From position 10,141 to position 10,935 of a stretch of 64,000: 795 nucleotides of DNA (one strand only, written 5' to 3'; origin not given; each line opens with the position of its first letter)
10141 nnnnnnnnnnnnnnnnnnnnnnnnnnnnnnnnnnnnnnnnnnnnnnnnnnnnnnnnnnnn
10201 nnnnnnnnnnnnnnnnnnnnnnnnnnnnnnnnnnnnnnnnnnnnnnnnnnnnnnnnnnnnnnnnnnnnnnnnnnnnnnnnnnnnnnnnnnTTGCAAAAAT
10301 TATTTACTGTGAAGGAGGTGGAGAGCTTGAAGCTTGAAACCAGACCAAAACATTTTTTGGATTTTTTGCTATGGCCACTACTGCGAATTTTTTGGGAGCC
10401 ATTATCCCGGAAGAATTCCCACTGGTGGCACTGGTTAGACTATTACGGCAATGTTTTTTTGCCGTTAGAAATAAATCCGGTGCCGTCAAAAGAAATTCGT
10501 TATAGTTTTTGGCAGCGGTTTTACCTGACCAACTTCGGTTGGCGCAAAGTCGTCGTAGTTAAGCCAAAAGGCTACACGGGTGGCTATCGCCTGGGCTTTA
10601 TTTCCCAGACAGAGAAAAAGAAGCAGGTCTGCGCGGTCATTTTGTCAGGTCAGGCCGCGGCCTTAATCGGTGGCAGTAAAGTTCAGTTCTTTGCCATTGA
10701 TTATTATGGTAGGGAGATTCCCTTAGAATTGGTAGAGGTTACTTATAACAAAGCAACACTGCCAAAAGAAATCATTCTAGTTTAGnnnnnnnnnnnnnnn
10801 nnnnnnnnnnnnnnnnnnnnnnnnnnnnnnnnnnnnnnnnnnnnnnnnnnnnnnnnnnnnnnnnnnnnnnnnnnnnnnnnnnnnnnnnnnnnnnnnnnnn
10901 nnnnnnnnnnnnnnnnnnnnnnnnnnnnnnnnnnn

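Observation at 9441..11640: Cassette-like array of small, mostly membrane-peptide genes with repeated leaders and a repeated two-tier hairpin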

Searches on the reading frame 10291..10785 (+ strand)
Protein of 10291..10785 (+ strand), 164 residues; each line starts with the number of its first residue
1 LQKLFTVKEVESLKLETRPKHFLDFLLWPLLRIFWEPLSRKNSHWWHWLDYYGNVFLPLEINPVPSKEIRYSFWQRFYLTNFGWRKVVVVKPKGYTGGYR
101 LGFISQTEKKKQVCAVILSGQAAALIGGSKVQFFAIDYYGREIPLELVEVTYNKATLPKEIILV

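Call 12: search_protein_families(library=pfam, proteins=[window:10291-10785:+], max_evalue=0.01)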
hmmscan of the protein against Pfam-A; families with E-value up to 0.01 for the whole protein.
window:10291-10785:+ (164 aa): 0 families

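Call 31: search_protein_representatives(protein=window:10327-10785:+)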
Query: 152 residues. Proteins with E-value up to 0.001 (for the whole library): 134; up to 1e-10: 90; up to 1e-30: 6. The best 134 are listed.
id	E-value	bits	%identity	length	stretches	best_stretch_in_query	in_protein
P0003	3.3e-37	144.0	44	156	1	2-151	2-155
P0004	7.9e-34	133.0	45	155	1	4-137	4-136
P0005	2.1e-33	131.6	45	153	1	3-140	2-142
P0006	3.8e-33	130.8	47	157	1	1-151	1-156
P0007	2.4e-32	128.2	47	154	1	5-151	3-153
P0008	2.0e-31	125.2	41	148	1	4-138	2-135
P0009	1.3e-30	122.6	42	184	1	3-150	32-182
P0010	1.5e-30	122.4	42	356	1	2-141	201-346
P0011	2.5e-30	121.6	45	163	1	3-152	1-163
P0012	4.3e-30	120.8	44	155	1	1-148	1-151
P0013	3.0e-29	118.1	44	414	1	2-151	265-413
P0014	3.0e-29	118.1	42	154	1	3-142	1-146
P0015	8.8e-29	116.6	45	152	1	2-134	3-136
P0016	1.1e-27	113.1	41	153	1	8-151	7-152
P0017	1.2e-27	112.9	42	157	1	3-136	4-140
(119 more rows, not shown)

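Call 32: find_homologous_proteins(query=window:10327-10785:+, max_evalue=0.001)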
Query window:10327-10785:+ (152 aa): 3 proteins with E <= 0.001 among 11 candidates.
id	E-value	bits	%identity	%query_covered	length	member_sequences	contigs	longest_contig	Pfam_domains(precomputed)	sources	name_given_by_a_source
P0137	2.4e-100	351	100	100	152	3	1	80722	-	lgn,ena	-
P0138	3.6e-34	136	45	99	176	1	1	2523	-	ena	-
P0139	4.2e-29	119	42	98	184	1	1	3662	-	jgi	jgi:hypothetical protein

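Call 33: find_encoding_contigs(protein=P0138, flank=10000)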
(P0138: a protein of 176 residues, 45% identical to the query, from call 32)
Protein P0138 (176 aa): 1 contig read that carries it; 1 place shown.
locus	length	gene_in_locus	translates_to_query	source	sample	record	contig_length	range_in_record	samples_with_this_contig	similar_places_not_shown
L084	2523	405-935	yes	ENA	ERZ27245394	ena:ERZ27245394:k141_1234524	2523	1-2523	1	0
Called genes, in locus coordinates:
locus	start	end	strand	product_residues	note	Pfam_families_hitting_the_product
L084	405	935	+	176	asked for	-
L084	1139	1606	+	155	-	-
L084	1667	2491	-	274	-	PF00106:adh_short, PF01370:Epimerase (weak), PF08659:KR, PF13561:adh_short_C2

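Call 34: find_encoding_contigs(protein=P0139, flank=10000)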
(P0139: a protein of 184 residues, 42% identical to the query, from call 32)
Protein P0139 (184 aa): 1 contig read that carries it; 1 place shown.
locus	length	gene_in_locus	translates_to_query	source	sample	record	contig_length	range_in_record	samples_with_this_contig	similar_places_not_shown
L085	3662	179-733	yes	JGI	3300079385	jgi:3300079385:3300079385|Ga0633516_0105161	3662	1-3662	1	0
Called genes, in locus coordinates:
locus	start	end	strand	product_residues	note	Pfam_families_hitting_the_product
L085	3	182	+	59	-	?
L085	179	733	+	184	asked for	-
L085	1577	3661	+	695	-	?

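Call 35: find_encoding_contigs(protein=P0003, flank=10000)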
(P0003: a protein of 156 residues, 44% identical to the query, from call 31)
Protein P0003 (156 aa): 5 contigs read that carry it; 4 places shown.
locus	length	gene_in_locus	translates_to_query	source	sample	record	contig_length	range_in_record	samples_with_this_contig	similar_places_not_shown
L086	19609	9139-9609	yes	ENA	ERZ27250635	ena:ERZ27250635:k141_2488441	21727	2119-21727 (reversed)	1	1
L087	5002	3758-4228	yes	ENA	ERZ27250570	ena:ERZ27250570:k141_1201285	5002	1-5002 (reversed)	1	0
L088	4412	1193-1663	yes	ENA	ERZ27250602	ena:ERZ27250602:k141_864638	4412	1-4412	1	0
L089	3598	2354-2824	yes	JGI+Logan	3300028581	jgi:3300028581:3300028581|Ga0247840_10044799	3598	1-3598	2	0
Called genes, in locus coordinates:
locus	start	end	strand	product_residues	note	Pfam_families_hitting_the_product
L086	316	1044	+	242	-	PF10502:Peptidase_S26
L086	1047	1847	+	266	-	PF02900:LigB, PF01875:Memo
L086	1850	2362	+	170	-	PF01871:AMMECR1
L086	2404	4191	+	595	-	PF17764:PriA_3primeBD, PF18074:PriA_C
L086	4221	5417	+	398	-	PF13439:Glyco_transf_4, PF13579:Glyco_trans_4_4, PF00534:Glycos_transf_1, PF13692:Glyco_trans_1_4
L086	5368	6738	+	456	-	PF01327:Pep_deformylase, PF00551:Formyl_trans_N, PF02911:Formyl_trans_C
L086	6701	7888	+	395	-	PF00232:Glyco_hydro_1, PF02449:Glyco_hydro_42 (weak), PF00232:Glyco_hydro_1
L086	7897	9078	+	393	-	PF00232:Glyco_hydro_1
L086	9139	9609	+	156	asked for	-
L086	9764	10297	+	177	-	PF00886:Ribosomal_S16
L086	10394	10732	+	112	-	PF13083:KH_KhpA-B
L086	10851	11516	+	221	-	PF01746:tRNA_m1G_MT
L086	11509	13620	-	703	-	-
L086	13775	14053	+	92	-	-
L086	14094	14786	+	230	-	PF01386:Ribosomal_L25p, PF14693:Ribosomal_TL5_C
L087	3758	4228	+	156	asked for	-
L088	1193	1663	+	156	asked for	-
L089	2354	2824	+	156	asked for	-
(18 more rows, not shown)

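Call 40: search_protein_families(library=phrogs, proteins=[window:10327-10785:+], max_evalue=0.1)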
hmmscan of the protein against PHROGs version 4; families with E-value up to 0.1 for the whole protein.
window:10327-10785:+ (152 aa): 0 families

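Call 41: search_protein_families(library=ncbifam, proteins=[window:10327-10785:+], max_evalue=0.1)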
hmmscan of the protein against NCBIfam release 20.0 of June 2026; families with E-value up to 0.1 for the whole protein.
window:10327-10785:+ (152 aa): 0 families

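Call 42: search_protein_families(library=padloc, proteins=[window:10327-10785:+], max_evalue=0.1)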
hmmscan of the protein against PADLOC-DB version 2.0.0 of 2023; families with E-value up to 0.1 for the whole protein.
window:10327-10785:+ (152 aa): 0 families

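Call 82: search_solved_structures(query=A6, max_evalue=1)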
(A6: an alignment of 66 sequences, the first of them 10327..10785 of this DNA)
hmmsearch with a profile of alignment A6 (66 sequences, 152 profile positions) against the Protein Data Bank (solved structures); distinct sequences matched with E-value up to 1: 0.

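Call 83: search_protein_families(library=pfam, alignment_id=A6, max_evalue=0.1)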
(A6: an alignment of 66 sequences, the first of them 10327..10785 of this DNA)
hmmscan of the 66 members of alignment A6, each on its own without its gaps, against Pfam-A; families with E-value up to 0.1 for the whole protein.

A. member 1, window:10327-10785:+ (152 aa): 0 families

B. families by the number of members that match (of 66 scanned): 7 families
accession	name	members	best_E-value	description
PF10237.15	N6-adenineMlase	1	0.026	Probable N6-adenine methyltransferase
PF03825.22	Nuc_H_symport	1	0.028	Nucleoside H+ symporter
PF00168.36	C2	1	0.031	C2 domain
PF06618.16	DUF1148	1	0.042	Protein of unknown function (DUF1148)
PF07327.16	Neuroparsin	1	0.048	Neuroparsin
PF06045.17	Rhamnogal_lyase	1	0.056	Rhamnogalacturonate lyase family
PF22336.2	RhiE-like_linker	1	0.097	RhiE-like, KS-MAT linker domain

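Call 85: predict_structure(alignment_id=A6)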
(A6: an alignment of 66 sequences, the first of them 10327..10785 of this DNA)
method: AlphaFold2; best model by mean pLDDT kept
length: 152 residues; sequences in the alignment: 66
mean_pLDDT: 94.3   pTM: 0.87
mean pLDDT of the five models: 94.3, 93.5, 93.3, 92.9, 92.4
residues with pLDDT >= 90: 127; 70-90: 23; 50-70: 2; < 50: 0
segments of 3 or more residues with pLDDT < 50: none
pLDDT, mean of each block of 10 residues (from residue 1): 96 97 95 97 97 77 85 94 98 96 98 94 98 96 95 97
secondary structure, 60 per line:
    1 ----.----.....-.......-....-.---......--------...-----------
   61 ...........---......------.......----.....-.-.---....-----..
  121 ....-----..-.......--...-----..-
elements in order: H10-14 H16-22 H24-27 E36-38 E47-49 H61-71 E75-80 E87-93 E98-102 E110-113 E119-124 E133-139

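Call 102: search_dna_similar(query=window:10327-10785:+, collection=phages, mode=protein, max_evalue=0.01)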
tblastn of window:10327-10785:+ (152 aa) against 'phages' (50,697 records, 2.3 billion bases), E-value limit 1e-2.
No match.

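Call 103: find_related_loci(query=A6, collection=viral_contigs, flank=5000)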
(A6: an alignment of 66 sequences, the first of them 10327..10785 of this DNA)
Query A6 (152 aa) in viral_contigs; peptide patterns used: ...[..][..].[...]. (x = any residue, [..] = any of these).
73 stretches matched a pattern, but none encodes a relative of the query by tblastn (E <= 1e-3).
